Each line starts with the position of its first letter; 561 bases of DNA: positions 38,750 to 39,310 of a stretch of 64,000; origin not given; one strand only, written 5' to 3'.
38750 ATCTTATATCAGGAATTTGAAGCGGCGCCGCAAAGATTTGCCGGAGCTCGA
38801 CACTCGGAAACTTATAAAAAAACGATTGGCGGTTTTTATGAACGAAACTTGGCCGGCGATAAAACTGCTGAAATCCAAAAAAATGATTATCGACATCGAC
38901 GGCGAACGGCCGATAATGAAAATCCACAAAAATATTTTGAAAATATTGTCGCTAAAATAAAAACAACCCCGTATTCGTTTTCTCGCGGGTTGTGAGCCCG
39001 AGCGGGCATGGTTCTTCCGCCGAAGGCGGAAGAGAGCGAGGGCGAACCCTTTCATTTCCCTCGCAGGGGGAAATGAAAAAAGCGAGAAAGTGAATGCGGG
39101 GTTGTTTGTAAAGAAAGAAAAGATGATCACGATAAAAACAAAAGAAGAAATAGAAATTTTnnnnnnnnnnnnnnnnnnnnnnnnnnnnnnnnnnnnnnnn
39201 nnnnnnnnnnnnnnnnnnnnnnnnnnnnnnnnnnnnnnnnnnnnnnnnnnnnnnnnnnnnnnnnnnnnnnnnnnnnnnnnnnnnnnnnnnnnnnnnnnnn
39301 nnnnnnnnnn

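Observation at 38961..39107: Family B: second structured intergenic element (two copies, opposite orientations) with the same design logic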

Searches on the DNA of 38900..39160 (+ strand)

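Call 6: search_rna_families(source=window, start=38900, end=39160, threshold=evalue, max_evalue=10, show_alignments=3)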
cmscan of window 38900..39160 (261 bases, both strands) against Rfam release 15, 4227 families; matches with E-value up to 10: 5.
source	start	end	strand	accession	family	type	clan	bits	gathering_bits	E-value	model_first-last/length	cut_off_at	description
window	39049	39081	+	RF04163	mir-8364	Gene; miRNA;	-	19.4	67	0.39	1-61/61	no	mir-8364 microRNA precursor family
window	38907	39000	+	RF00108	SNORD116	Gene; snRNA; snoRNA; CD-box;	-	16.5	35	3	1-92/92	no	Small nucleolar RNA SNORD116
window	38957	39111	+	RF03237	MIR6425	Gene; miRNA;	-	15.5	142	1.3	1-125/125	no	MIR6425 microRNA precursor family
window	38900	38948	-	RF00457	IRES_mnt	Cis-reg; IRES;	-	8.5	100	6.2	1-51/203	3'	Mnt IRES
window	39049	39160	+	RF01675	CrcZ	Gene; sRNA;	-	7.4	95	5.8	232-341/398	3'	Pseudomonas sRNA CrcZ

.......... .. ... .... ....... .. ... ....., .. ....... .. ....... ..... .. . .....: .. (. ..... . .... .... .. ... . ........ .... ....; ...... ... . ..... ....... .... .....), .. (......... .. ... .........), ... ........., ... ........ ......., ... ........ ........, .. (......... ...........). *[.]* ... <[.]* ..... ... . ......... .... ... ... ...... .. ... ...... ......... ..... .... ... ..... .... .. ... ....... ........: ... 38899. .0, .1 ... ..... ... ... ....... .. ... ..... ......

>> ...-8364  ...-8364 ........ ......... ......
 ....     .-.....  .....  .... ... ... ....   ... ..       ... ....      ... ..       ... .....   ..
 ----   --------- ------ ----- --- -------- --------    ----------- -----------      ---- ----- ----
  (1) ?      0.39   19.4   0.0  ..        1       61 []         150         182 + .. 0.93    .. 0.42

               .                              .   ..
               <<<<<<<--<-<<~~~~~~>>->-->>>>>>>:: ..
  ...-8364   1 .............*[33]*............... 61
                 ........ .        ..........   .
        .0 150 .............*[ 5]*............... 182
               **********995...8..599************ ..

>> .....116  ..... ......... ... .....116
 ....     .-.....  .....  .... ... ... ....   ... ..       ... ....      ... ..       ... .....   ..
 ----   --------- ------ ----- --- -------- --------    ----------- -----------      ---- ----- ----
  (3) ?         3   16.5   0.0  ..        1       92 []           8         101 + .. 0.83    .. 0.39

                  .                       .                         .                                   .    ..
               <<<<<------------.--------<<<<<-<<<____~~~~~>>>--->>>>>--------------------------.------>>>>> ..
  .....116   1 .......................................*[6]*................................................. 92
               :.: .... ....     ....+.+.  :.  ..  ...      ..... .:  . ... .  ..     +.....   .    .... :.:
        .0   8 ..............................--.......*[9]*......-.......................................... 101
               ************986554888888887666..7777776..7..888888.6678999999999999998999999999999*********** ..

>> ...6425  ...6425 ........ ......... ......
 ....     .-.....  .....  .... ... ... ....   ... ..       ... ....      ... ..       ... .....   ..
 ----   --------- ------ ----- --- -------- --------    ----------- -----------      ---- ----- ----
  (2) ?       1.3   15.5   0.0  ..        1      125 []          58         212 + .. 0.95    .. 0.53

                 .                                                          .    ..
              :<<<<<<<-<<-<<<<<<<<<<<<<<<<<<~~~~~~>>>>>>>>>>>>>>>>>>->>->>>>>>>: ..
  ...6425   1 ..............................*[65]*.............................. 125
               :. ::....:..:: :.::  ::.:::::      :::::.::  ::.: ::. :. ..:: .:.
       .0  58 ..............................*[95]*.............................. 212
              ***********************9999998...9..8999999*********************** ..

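Call 64: search_dna_similar(query=window:38955-39112:+, collection=plasmids, mode=distant, max_evalue=0.01, max_rows=10)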
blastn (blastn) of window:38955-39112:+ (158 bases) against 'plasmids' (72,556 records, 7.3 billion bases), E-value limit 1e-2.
No match.

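Call 65: search_dna_similar(query=window:38955-39112:+, collection=phages, mode=distant, max_evalue=0.01, max_rows=10)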
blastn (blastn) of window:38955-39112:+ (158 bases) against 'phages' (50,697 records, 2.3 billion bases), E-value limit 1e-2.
No match.
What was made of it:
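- Tried and rejected: Annotated plasmids and phages. blastn found no match (calls 64, 65).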

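Call 78: search_rna_families(sources=[L028, L032, L035, L042, L053, L058, L070, L079, L087, L044, L096, L136, L127, L060], threshold=evalue, max_evalue=0.5)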
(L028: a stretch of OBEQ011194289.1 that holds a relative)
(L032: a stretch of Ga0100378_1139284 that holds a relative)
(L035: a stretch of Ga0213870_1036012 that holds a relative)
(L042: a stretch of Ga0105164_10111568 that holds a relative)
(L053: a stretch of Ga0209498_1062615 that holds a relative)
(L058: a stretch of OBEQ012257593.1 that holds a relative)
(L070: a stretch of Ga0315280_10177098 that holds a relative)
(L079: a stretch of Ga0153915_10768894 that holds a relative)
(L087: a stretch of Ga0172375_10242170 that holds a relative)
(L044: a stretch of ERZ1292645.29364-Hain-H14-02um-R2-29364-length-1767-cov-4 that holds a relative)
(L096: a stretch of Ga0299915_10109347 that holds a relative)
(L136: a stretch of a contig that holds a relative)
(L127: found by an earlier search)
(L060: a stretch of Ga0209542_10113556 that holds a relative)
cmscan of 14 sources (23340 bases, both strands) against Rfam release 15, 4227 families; matches with E-value up to 0.5: 2.
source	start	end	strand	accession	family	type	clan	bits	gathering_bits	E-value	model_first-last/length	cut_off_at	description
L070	59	131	-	RF00005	tRNA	Gene; tRNA;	CL00001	67.6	29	5.2e-13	1-71/71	no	tRNA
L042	1038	1118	-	RF03292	mir-1301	Gene; miRNA;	-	29.7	63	0.11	1-80/80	no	mir-1301 microRNA precursor family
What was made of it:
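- On Any Rfam 15 family (4227 models, including all curated ribozymes, riboswitches, sRNAs and known repeat RNAs): 14 diverse members at E<=0.5 gave none at the elements (call 78).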

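Call 88: build_rna_model(alignment_id=A1, structure=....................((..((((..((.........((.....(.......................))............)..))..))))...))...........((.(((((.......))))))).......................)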
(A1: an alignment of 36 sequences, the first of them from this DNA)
Model R1 built from alignment A1 (36 sequences, 158 columns); structure: as given.
model positions 112; base pairs 18; branch points 1; effective number of sequences 3.67; information 0.59 bits per position. Calibrated on 0.2 Mb of random sequence (short: E-values are rough).
structure used (alignment columns):
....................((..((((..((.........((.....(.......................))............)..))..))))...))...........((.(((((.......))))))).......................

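Call 89: search_with_rna_model(model_id=R1, source=window, filters=off, max_evalue=10, show_alignments=4)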
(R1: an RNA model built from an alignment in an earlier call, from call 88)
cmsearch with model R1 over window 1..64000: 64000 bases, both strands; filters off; matches with E-value up to 10: 44.
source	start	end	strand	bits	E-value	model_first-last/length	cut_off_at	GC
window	38977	39092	+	92.9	4.4e-31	1-112/112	no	0.58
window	47246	47351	-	88.9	1.1e-29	1-112/112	no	0.58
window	40297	40406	-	21.6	8.2e-06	1-112/112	no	0.53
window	60122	60231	-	20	2.9e-05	1-112/112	no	0.52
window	46797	46906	+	18.4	0.00011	1-112/112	no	0.55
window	49378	49489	-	14.7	0.0023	1-112/112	no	0.57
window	30083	30153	+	10.8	0.057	1-112/112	no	0.35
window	4300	4335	+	9.9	0.12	27-56/112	no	0.44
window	6042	6115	+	9.5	0.15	1-112/112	no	0.47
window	56771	56850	-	9.2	0.2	1-112/112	no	0.34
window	57508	57584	+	8.1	0.5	1-112/112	no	0.45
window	49715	49789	-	8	0.54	1-112/112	no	0.4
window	62760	62881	+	7.8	0.65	1-112/112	no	0.43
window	10688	10773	-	7.6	0.76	1-112/112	no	0.55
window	8091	8183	+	7.5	0.82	1-112/112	no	0.51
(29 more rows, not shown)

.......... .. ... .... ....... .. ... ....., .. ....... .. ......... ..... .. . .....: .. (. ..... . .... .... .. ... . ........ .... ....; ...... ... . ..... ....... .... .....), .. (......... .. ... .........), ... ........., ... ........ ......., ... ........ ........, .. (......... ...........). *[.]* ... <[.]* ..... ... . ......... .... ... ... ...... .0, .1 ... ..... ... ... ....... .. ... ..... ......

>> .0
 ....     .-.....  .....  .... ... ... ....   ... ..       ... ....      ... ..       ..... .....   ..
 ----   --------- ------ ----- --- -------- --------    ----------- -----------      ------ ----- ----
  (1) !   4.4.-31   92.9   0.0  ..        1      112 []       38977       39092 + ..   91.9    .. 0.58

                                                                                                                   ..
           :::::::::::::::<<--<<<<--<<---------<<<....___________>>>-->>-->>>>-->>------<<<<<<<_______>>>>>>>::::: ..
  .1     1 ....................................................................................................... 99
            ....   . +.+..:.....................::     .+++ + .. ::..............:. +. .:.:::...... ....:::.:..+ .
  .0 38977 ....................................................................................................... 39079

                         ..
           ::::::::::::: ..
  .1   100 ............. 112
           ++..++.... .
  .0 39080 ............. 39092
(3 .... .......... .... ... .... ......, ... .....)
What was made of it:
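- Checked: Families A and B are related (call 89).
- Tried and rejected: The covariance-model alignment shows the same order of parts (call 89).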
